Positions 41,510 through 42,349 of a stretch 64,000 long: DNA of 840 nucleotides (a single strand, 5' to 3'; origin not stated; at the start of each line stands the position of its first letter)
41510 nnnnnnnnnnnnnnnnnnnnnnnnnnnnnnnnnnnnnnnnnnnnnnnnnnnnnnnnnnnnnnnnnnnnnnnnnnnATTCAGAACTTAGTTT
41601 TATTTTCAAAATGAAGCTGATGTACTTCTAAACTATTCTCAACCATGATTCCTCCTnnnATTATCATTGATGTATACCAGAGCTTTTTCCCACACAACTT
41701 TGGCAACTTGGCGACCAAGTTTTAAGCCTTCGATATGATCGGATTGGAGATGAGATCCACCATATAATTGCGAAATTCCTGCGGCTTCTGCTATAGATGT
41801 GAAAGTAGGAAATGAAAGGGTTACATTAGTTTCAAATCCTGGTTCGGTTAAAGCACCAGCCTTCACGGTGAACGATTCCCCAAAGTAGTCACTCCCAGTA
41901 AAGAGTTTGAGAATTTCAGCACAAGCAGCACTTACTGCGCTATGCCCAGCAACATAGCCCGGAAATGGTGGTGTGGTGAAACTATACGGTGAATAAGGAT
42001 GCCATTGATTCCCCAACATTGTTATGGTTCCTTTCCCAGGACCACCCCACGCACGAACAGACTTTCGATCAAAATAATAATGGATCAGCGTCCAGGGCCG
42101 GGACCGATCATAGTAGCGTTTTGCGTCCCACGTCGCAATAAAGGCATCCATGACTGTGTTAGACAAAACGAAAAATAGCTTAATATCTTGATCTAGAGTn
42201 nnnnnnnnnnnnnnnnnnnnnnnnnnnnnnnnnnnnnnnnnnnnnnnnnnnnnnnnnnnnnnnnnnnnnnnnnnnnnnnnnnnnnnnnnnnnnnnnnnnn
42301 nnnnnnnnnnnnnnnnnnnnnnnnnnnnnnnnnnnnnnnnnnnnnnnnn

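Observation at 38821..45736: AT-rich island: DHQS-like sugar-phosphate cyclase + vanadium haloperoxidase + cupin + MFS exporter + TIM-barrel isomerase, next to an NDP-sugar pyrophosphorylase. Candidate cyclitol/carbasugar biosynthetic cluster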

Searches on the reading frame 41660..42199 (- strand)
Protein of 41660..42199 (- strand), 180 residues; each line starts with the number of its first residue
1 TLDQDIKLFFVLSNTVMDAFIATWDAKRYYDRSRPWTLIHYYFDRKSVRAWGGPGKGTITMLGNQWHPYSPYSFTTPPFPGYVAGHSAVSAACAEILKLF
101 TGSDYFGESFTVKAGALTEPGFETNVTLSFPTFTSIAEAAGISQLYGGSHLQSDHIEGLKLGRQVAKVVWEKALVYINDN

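Call 34: search_solved_structures(query=window:41660-42199:-, max_evalue=0.01, show_alignments=5)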
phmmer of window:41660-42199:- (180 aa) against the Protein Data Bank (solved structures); distinct sequences matched with E-value up to 0.01: 13.
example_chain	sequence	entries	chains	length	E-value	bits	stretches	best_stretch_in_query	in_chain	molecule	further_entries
9ptr_A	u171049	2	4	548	1e-23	87.5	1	10-174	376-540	Vanadium-dependent haloperoxidase | Vanadium haloperoxidase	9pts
8cxl_A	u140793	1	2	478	4.2e-19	72.4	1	3-166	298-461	NapH3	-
9l8x_B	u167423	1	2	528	3e-18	69.7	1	17-166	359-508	Vanadium-dependent haloperoxidase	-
3w35_A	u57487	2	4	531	4.6e-17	65.8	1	17-168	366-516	NapH1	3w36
4cit_A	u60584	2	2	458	5.7e-12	49.2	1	74-172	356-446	VANADIUM-DEPENDENT HALOPEROXIDASE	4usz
7qvw_AAA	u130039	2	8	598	5.2e-06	29.8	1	75-176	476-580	Vanadium-dependent bromoperoxidase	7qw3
1up8_A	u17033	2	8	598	5.2e-06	29.8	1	75-176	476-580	VANADIUM-DEPENDENT BROMOPEROXIDASE 1 | Vanadium-dependent bromoperoxidase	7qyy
7qwi_AAA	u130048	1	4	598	5.2e-06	29.8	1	75-176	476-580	Vanadium-dependent bromoperoxidase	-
8vgx_A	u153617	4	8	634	5.6e-06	29.7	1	75-176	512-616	Vanadium-dependent bromoperoxidase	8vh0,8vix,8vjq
1qhb_A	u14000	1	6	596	7.9e-06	29.2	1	75-176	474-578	HALOPEROXIDASE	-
5lpc_A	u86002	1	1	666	0.00094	22.4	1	72-175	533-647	Vanadium-dependent bromoperoxidase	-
8q21_A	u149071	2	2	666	0.00095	22.4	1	72-175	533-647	Vanadium-dependent bromoperoxidase, putative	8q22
8q20_A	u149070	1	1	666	0.00095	22.4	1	72-175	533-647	Vanadium-dependent bromoperoxidase, putative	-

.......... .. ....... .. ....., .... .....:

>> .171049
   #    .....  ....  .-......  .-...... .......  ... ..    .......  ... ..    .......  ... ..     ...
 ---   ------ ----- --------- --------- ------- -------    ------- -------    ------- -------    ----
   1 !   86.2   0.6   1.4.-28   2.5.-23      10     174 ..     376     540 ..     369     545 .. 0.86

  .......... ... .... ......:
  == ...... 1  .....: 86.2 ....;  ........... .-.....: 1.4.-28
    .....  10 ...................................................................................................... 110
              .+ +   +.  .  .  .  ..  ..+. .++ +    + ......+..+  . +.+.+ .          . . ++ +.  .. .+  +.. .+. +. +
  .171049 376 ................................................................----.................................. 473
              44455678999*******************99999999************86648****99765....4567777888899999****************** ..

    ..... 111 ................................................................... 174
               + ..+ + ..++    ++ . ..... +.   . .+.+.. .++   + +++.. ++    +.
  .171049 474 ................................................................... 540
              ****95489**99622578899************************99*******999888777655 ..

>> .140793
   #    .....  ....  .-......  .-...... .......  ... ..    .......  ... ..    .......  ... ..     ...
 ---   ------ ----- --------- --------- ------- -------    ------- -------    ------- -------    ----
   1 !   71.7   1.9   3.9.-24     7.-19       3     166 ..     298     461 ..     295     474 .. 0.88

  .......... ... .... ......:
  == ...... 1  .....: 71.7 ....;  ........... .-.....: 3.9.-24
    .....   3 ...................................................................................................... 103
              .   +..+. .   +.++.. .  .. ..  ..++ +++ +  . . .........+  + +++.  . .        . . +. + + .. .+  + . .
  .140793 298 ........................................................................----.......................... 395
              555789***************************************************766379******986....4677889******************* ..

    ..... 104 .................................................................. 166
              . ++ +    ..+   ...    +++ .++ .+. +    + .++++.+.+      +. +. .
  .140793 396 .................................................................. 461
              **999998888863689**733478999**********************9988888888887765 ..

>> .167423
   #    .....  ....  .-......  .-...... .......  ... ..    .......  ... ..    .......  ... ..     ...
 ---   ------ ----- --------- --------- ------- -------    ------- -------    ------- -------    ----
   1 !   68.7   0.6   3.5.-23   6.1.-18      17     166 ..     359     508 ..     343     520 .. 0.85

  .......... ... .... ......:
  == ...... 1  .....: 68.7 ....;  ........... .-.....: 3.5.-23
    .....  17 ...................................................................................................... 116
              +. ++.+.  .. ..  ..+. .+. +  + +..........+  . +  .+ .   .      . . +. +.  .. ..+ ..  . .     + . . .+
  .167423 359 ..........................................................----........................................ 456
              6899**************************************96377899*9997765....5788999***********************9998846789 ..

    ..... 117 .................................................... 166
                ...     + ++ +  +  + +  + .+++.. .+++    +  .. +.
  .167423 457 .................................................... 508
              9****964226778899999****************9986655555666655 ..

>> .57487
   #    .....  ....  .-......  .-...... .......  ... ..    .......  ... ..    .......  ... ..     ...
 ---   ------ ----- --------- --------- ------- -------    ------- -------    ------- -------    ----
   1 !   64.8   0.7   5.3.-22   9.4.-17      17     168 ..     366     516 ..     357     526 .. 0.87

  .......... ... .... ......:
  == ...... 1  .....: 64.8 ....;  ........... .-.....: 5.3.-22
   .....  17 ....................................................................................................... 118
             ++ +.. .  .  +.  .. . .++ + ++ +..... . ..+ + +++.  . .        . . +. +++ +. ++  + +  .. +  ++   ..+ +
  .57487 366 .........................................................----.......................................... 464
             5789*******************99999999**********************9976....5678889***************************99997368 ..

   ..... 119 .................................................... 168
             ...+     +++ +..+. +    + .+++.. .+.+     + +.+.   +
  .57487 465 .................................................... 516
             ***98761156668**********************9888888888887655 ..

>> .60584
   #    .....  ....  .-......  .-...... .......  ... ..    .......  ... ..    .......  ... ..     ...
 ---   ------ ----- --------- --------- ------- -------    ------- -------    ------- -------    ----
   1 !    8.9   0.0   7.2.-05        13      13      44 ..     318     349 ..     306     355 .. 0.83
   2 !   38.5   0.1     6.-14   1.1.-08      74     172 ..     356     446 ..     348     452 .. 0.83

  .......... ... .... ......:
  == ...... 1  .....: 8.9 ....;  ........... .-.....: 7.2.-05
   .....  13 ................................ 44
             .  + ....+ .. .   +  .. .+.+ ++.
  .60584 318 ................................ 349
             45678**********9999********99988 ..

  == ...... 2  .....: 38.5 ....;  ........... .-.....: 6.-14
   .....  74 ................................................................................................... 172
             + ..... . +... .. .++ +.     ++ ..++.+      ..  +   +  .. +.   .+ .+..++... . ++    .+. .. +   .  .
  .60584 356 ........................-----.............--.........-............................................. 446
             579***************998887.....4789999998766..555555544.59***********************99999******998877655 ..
